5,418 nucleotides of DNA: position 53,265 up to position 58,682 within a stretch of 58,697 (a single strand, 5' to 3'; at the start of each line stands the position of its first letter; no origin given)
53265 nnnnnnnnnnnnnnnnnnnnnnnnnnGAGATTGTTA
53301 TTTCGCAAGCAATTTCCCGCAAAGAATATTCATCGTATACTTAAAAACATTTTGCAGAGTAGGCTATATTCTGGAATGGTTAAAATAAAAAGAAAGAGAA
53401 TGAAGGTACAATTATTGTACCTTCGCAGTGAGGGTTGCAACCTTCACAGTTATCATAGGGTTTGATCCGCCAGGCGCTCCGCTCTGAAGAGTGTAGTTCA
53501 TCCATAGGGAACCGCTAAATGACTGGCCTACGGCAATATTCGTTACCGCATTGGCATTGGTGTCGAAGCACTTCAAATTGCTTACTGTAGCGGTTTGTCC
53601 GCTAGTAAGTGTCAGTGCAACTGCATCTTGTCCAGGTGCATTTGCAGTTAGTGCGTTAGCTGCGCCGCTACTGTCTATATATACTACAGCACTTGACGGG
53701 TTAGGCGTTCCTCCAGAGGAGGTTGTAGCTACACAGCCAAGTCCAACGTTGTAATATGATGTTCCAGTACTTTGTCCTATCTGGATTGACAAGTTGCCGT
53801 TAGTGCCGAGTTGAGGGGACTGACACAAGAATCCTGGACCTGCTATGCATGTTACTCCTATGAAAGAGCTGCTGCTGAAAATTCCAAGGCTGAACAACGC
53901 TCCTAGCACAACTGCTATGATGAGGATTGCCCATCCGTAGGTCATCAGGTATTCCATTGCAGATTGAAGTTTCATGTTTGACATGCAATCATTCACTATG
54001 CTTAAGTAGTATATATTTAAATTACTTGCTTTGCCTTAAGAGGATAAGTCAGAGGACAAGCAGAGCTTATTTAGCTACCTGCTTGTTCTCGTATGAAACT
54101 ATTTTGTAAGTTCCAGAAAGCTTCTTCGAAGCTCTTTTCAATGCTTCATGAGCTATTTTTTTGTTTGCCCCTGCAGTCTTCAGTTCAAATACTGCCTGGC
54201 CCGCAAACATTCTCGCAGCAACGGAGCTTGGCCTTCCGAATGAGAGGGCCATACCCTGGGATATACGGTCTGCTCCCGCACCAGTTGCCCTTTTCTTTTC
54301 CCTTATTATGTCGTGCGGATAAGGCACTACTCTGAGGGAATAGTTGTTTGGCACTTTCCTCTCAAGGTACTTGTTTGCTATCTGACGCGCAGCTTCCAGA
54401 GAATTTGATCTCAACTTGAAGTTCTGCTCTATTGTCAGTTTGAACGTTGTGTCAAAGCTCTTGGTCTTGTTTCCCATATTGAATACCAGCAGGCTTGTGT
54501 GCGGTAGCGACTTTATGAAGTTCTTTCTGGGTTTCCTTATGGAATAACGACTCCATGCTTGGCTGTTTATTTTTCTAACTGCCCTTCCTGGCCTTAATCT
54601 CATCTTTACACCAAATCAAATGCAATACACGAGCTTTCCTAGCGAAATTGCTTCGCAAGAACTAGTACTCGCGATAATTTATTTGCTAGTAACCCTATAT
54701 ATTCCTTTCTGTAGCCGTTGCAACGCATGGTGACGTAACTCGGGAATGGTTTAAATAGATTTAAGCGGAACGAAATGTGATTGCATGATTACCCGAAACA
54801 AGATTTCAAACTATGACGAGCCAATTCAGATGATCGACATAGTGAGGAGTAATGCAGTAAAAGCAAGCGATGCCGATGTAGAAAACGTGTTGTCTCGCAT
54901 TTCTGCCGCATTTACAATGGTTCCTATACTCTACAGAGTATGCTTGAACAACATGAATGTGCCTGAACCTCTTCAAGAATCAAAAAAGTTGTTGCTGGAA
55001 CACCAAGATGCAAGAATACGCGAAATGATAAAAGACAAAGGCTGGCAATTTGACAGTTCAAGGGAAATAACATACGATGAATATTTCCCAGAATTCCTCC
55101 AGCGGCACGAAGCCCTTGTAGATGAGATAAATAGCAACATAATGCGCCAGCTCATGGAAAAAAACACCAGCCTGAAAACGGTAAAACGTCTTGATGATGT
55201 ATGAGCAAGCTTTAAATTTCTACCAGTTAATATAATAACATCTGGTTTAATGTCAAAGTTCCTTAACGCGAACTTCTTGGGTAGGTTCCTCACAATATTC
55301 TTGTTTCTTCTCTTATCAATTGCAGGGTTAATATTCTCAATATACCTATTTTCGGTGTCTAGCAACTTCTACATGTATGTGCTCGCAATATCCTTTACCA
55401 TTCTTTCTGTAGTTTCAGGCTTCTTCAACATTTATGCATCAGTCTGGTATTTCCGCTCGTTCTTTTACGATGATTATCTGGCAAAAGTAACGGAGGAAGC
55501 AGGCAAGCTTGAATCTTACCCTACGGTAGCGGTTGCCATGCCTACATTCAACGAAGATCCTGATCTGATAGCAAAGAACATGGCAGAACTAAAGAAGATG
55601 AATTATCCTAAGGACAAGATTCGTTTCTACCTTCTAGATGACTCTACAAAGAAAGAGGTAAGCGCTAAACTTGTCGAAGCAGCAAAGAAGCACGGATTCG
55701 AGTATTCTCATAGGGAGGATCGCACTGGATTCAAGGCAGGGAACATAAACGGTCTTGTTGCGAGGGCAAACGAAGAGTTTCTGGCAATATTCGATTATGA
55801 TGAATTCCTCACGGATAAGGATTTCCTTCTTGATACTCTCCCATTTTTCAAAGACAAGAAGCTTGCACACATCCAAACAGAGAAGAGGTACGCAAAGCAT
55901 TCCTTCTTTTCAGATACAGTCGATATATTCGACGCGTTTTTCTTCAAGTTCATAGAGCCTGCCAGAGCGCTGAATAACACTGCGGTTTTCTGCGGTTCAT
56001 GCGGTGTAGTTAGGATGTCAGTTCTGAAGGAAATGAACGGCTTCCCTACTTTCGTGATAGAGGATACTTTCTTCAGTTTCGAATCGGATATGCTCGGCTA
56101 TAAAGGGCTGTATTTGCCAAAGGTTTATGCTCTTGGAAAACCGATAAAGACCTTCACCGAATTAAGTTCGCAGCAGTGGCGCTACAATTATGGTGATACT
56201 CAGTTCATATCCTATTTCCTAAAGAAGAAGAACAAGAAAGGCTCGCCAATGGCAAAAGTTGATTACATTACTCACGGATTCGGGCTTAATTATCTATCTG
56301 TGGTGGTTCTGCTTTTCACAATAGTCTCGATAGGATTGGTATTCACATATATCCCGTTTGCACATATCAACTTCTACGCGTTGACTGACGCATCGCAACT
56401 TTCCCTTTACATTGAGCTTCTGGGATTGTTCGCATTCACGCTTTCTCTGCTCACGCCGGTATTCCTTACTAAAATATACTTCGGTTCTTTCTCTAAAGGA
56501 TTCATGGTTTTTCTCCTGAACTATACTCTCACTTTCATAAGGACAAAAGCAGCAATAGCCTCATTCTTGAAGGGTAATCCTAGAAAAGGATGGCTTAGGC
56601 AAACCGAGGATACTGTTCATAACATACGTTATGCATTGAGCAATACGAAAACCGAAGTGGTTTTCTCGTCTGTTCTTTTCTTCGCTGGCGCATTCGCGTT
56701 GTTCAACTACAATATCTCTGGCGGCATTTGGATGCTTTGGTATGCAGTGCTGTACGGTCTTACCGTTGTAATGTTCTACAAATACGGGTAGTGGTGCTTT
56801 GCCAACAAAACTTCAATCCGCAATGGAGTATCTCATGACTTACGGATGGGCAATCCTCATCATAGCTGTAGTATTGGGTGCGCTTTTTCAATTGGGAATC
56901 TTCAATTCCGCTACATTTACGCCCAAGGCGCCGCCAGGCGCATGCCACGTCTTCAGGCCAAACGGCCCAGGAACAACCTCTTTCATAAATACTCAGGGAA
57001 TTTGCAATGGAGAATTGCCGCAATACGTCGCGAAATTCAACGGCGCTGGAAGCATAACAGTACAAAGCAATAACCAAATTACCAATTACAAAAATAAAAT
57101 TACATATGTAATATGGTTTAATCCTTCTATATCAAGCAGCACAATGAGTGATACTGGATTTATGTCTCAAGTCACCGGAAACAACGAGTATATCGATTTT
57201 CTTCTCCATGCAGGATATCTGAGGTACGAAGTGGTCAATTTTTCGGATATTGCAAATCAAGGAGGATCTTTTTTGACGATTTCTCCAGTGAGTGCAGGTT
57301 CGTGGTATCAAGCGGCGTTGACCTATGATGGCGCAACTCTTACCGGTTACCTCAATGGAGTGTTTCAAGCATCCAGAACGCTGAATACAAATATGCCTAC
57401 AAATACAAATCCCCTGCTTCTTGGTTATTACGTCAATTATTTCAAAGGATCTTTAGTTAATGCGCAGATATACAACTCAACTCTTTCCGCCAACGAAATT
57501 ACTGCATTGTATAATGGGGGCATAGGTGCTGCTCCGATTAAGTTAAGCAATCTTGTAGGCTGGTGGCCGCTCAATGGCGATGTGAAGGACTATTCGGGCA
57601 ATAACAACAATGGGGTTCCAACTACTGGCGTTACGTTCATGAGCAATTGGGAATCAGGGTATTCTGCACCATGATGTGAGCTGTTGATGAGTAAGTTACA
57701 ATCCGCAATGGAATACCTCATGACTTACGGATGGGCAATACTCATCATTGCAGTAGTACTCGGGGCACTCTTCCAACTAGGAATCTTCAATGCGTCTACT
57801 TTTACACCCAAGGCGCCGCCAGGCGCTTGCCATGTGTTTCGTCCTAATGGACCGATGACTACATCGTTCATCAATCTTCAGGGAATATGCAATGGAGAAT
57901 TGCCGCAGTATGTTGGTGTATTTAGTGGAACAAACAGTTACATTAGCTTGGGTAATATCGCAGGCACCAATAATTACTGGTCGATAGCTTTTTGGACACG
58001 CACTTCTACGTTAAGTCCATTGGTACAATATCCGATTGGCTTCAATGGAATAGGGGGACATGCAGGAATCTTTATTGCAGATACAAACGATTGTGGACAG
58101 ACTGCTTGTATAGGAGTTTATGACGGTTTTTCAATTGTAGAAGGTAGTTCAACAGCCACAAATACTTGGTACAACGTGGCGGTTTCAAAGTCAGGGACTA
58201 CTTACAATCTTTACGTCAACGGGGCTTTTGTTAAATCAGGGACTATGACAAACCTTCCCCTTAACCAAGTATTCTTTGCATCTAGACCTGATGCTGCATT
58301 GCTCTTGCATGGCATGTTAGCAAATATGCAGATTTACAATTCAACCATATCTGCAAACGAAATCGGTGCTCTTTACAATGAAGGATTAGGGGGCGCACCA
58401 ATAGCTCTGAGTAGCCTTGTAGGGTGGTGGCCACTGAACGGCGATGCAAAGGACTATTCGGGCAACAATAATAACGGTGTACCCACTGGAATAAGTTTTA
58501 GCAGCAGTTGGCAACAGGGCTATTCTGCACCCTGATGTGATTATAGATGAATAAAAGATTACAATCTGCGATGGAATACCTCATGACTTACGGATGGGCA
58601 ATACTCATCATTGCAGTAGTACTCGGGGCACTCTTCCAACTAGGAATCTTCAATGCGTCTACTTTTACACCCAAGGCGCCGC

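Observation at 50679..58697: Seven-member pilin-like gene family; six are pilin-LamG fusions with near-identical ends and hypervariable cores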

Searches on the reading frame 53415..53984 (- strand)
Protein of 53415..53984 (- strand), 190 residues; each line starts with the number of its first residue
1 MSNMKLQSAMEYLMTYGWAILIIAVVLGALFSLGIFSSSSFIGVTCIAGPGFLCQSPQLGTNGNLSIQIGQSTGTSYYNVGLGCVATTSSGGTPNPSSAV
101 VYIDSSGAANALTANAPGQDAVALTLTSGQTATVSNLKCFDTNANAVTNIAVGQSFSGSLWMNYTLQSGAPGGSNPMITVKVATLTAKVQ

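Call 5: search_protein_families(library=pfam, proteins=[window:53415-53972:-], max_evalue=1)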
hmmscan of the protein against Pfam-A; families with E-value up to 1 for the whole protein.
window:53415-53972:- (186 aa): 0 families

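Call 37: search_protein_families(library=ncbifam, proteins=[window:53415-53984:-], max_evalue=1)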
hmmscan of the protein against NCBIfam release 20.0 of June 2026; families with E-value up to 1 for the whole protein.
window:53415-53984:- (190 aa): 1 family
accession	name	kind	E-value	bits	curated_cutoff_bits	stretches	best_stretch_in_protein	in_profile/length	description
NF045821.1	PgAcgDacpgdA1_Bac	equivalog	0.17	10.7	400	1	137-173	213-245/282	peptidoglycan-N-acetylglucosamine deacetylase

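Call 64: find_homologous_proteins(query=window:53415-53975:-, max_evalue=0.001)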
Query window:53415-53975:- (187 aa): 2717 proteins with E <= 0.001 among 3087 candidates; the best 120 are listed.
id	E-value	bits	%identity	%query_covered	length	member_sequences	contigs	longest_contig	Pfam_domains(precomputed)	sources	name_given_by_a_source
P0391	6.3e-112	389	100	100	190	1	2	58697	-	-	-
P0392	3.3e-69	250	63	99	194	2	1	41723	-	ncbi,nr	ncbi:MAG: hypothetical protein KGH54_00295 [Candidatus Micrarchaeota archaeon]|nr:hypothetical prote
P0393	4.5e-67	243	66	99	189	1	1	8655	-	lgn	-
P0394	3.2e-66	240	64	96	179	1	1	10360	-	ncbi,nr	ncbi:MAG: hypothetical protein KGH49_02320 [Candidatus Micrarchaeota archaeon]|nr:hypothetical prote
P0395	1.1e-64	235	59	99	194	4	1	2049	-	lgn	-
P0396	2.1e-64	234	65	100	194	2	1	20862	-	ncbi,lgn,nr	ncbi:MAG: hypothetical protein M1286_00050 [Candidatus Marsarchaeota archaeon]|nr:hypothetical prote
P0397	1.1e-59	219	60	100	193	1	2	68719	-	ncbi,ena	-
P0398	1.5e-58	215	61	96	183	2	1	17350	-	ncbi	-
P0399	4.1e-57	211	56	96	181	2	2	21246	-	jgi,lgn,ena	-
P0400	2.7e-56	208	56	99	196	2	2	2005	-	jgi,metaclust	metaclust:\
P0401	2.7e-56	208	59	96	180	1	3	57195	-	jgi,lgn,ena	-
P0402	6.9e-56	207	58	96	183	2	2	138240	-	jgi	jgi:hypothetical protein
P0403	1.5e-55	206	58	100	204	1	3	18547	-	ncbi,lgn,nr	ncbi:MAG: hypothetical protein KGH59_01550 [Candidatus Micrarchaeota archaeon]|nr:hypothetical prote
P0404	3.1e-55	204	56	99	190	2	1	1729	-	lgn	-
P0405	4.5e-55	204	54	96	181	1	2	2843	-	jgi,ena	-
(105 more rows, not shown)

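Call 74: predict_structure(alignment_id=A4)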
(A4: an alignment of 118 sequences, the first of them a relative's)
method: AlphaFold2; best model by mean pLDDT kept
length: 190 residues; sequences in the alignment: 118
mean_pLDDT: 89.8   pTM: 0.77
mean pLDDT of the five models: 89.8, 88.8, 88.7, 87.2, 86.8
residues with pLDDT >= 90: 141; 70-90: 33; 50-70: 16; < 50: 0
segments of 3 or more residues with pLDDT < 50: none
pLDDT, mean of each block of 10 residues (from residue 1): 63 84 93 71 87 94 96 95 96 94 94 83 90 97 95 95 93 92 94
secondary structure, 60 per line:
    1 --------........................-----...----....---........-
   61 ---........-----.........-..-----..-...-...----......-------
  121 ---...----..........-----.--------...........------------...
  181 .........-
elements in order: H9-32 E45-48 E52-59 E64-71 E77-85 E101-103 E108-113 E124-126 E131-140 E155-165 E178-189

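Call 77: fold_search(model_id=the predicted structure, library=pdb)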
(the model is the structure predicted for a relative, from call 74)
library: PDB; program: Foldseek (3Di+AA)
matches with E <= 10: 1036; with E <= 0.001: 0
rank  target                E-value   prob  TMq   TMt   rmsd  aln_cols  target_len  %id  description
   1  8b5l_v                1.1e-02  0.98  0.32  0.37   8.5       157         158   10  Cryo-EM structure of ribosome-Sec61-TRAP (TRanslocon Associated Protein) translocon complex (released 2023-03-01)
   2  9n9j_6                1.1e-02  0.97  0.31  0.35   9.4       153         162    9  Structure of a GRP94 folding intermediate engaged with a CCDC134- and FKBP11-bound secretory translocon (released 2025-11-19)
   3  8btk_TB               1.2e-02  0.96  0.31  0.35   9.7       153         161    9  Structure of the TRAP complex with the Sec translocon and a translating ribosome (released 2023-05-24)
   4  8xrx_C                1.3e-02  0.72  0.23  0.09  10.4       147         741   10  The crystal structure of a GH3 enzyme CcBgl3B with glucose and gentiobiose (released 2024-04-10)
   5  8xrt_D                1.6e-02  0.51  0.20  0.09  10.4       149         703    9  The crystal structure of a GH3 enzyme CcBgl3B (released 2024-04-10)
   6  8rjc_6                2.1e-02  0.95  0.31  0.35   9.5       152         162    9  Structure of the rabbit 80S ribosome stalled on a 2-TMD rhodopsin intermediate in complex with Sec61-TRAP, open confor (released 2024-01-24)
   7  8xrv_D                2.1e-02  0.44  0.20  0.08  10.4       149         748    9  The crystal structure of a GH3 enzyme CcBgl3B with glucose (released 2024-04-10)
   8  8fk7_A                2.3e-02  0.72  0.25  0.32  18.5       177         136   11  Structure of the Pyrobaculum calidifontis flagellar-like archaeal type IV pilus (released 2023-06-28)
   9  5ykf_A                3.2e-02  0.75  0.30  0.19  13.8       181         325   12  Structure of pancreatic ATP-sensitive potassium channel bound with glibenclamide and ATPgammaS (3D class1 at 4.33A) (released 2018-04-18)
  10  8xrt_B                3.5e-02  0.51  0.22  0.08  10.4       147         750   10  The crystal structure of a GH3 enzyme CcBgl3B (released 2024-04-10)
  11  2ag2_C                3.7e-02  0.21  0.22  0.23  11.0       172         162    9  Crystal Structure Analysis of GM2-activator protein complexed with Phosphatidylcholine (released 2005-10-25)
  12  3syq_A                4.2e-02  0.54  0.25  0.18  15.2       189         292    8  Crystal structure of the G protein-gated inward rectifier K+ channel GIRK2 (Kir3.2) R201A mutant in complex with PIP2 (released 2011-10-12)
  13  8xrv_C                4.2e-02  0.35  0.21  0.08  10.4       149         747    9  The crystal structure of a GH3 enzyme CcBgl3B with glucose (released 2024-04-10)
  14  7p2p_B                4.4e-02  0.25  0.20  0.20  20.0       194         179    8  Human Signal Peptidase Complex Paralog A (SPC-A) (released 2021-10-06)
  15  7mit_B                4.9e-02  0.51  0.27  0.17  14.0       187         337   11  Vascular KATP channel: Kir6.1 SUR2B propeller-like conformation 1 (released 2021-10-13)
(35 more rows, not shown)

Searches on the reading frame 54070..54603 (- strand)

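Call 21: search_protein_families(library=pfam, proteins=[window:54070-54603:-], max_evalue=0.001)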
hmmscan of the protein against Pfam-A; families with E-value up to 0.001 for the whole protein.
window:54070-54603:- (178 aa): 1 family
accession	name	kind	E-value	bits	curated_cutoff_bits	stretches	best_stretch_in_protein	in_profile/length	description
PF00252.24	Ribosomal_L16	-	5.7e-25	88.2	27.9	1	19-169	3-132/132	Ribosomal protein L16p/L10e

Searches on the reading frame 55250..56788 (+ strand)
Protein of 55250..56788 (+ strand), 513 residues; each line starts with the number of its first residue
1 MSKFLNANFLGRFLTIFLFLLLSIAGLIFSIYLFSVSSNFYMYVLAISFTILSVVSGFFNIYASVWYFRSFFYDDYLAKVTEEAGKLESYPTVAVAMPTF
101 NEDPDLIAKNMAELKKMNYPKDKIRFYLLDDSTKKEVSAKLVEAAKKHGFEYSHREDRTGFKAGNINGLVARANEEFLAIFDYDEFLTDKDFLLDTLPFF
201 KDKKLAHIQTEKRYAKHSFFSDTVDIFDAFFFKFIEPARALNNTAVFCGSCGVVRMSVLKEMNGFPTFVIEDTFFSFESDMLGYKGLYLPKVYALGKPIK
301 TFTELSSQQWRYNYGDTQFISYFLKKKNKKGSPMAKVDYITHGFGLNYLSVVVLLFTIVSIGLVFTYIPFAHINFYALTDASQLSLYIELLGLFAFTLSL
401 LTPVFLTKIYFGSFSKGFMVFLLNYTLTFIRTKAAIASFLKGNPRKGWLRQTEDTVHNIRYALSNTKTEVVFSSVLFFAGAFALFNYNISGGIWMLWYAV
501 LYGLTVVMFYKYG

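Call 21: search_protein_families(library=pfam, proteins=[window:55250-56788:+], max_evalue=0.001)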
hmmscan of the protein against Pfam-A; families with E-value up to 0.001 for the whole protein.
window:55250-56788:+ (513 aa): 3 families
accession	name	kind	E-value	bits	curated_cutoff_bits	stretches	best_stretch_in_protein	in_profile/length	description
PF00535.33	Glycos_transf_2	-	2.6e-13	50.7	23.3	1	95-261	2-166/168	Glycosyl transferase family 2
PF13632.12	Glyco_trans_2_3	-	1.7e-12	48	27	1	188-363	11-153/198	Glycosyl transferase family group 2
PF13641.12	Glyco_tranf_2_3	-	8.2e-10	39.5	27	1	91-311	1-226/230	Glycosyltransferase like family 2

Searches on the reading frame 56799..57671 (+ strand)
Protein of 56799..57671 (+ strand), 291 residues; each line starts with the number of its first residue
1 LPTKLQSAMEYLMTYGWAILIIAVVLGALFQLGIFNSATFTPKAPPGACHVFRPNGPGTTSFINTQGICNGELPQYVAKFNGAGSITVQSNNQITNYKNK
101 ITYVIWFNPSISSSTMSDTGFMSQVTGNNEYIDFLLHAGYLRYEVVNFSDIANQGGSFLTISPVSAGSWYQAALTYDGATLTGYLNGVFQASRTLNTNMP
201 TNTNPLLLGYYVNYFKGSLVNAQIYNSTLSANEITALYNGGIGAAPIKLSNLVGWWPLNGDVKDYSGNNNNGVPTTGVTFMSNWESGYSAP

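Call 5: search_protein_families(library=pfam, proteins=[window:56799-57671:+], max_evalue=1)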
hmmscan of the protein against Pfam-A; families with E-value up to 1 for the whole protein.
window:56799-57671:+ (291 aa): 1 family
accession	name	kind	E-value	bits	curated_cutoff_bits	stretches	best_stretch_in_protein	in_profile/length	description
PF13385.13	Laminin_G_3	-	1.1e-17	65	27.6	1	84-234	5-150/151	Concanavalin A-like lectin/glucanases superfamily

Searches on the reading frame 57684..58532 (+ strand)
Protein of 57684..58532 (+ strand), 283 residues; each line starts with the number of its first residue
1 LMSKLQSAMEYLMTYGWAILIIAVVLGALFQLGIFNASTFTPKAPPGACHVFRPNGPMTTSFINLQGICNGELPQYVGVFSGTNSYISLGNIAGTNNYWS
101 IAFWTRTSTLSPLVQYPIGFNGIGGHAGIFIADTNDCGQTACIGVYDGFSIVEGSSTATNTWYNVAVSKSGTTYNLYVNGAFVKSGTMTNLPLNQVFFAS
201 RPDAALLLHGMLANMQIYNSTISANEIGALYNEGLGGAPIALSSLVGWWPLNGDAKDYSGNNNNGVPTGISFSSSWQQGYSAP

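Call 5: search_protein_families(library=pfam, proteins=[window:57684-58532:+], max_evalue=1)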
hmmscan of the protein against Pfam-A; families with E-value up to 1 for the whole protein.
window:57684-58532:+ (283 aa): 1 family
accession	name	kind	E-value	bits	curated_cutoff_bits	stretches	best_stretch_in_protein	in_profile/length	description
PF13385.13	Laminin_G_3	-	1.3e-15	58.3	27.6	1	82-227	2-150/151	Concanavalin A-like lectin/glucanases superfamily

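Call 76: find_related_loci(query=window:57684-58532:+, collection=metagenome_contigs, flank=10000)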
Query window:57684-58532:+ (283 aa) in metagenome_contigs; peptide patterns used: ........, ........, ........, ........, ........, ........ (x = any residue, [..] = any of these).
600 stretches matched a pattern (row limit reached: there are more); 554 encode a relative of the query (tblastn E <= 1e-3); the best 80 are kept; 80 distinct loci.
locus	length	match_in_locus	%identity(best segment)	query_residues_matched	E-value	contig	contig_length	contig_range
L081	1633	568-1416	53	3-283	6e-90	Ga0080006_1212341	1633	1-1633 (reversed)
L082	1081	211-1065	51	3-283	2e-85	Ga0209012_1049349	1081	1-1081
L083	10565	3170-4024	52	3-283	8e-78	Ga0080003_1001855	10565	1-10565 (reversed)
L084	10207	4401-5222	49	2-276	9e-75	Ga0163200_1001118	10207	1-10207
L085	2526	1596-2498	48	4-283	2e-76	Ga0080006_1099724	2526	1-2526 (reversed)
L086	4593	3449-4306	48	4-283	7e-75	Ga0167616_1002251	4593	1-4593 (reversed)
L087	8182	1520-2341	49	2-276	9e-75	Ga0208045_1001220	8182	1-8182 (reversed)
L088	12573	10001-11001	51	2-283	2e-74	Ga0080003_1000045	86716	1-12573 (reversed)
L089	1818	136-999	48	3-283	2e-77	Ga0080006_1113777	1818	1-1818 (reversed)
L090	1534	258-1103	50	3-283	1e-78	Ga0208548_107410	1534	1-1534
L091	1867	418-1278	48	3-283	7e-77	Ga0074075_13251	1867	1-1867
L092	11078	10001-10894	48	3-283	1e-73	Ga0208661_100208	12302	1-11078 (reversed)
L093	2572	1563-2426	47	2-276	7e-75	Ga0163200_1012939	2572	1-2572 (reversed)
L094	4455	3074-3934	48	4-283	4e-73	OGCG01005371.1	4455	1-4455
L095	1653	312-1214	47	3-283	6e-77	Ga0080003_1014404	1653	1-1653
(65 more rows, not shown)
